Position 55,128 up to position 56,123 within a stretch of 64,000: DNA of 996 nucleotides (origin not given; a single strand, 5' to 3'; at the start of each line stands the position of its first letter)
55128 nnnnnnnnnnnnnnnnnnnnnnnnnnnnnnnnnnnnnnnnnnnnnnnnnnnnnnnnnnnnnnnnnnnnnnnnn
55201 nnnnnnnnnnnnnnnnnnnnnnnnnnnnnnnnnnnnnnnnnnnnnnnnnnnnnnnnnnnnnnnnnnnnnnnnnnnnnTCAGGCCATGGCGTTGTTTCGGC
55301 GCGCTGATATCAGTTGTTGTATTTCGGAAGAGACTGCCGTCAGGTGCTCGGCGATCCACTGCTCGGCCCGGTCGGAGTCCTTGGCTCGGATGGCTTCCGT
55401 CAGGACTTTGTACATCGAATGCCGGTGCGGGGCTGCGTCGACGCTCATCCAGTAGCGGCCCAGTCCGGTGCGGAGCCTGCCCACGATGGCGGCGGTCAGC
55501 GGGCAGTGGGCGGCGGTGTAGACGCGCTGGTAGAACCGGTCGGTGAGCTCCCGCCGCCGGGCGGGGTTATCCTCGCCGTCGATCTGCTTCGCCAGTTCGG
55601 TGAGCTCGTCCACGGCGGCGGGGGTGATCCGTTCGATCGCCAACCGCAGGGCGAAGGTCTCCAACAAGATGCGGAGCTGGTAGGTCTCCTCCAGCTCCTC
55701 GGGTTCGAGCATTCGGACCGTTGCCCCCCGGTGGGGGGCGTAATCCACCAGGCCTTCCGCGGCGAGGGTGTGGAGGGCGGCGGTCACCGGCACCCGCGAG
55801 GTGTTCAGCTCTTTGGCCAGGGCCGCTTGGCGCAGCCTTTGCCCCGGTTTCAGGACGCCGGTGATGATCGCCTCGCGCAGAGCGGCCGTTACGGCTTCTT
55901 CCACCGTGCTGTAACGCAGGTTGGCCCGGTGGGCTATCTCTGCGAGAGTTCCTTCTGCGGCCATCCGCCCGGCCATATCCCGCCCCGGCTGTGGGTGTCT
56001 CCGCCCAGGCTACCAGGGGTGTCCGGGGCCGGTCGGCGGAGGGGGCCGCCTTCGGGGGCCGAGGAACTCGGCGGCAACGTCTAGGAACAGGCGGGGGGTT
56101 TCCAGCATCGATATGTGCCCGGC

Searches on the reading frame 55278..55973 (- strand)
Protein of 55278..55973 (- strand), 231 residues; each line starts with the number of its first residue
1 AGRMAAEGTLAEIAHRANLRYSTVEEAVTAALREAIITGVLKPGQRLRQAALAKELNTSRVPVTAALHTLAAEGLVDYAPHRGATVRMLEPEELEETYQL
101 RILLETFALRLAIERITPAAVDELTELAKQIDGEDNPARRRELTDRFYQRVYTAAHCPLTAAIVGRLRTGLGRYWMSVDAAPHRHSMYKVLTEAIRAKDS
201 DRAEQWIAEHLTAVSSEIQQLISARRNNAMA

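Call 43: search_protein_families(library=pfam, proteins=[window:55278-55973:-], max_evalue=0.001)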
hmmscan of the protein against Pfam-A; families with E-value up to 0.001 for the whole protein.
window:55278-55973:- (231 aa): 4 families
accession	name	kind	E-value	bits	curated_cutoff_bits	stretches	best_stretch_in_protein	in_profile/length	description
PF07729.17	FCD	-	1.8e-19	70.8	24.3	1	96-212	1-124/125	FCD domain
PF00392.27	GntR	-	1.6e-15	56.9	27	1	26-86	3-64/64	Bacterial regulatory proteins, gntR family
PF13545.12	HTH_Crp_2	-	1.3e-06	28.7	27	1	46-96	22-69/70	Crp-like helix-turn-helix domain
PF01325.25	Fe_dep_repress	-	0.00012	22.6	26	0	48-84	24-60/60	Iron dependent repressor, N-terminal DNA binding domain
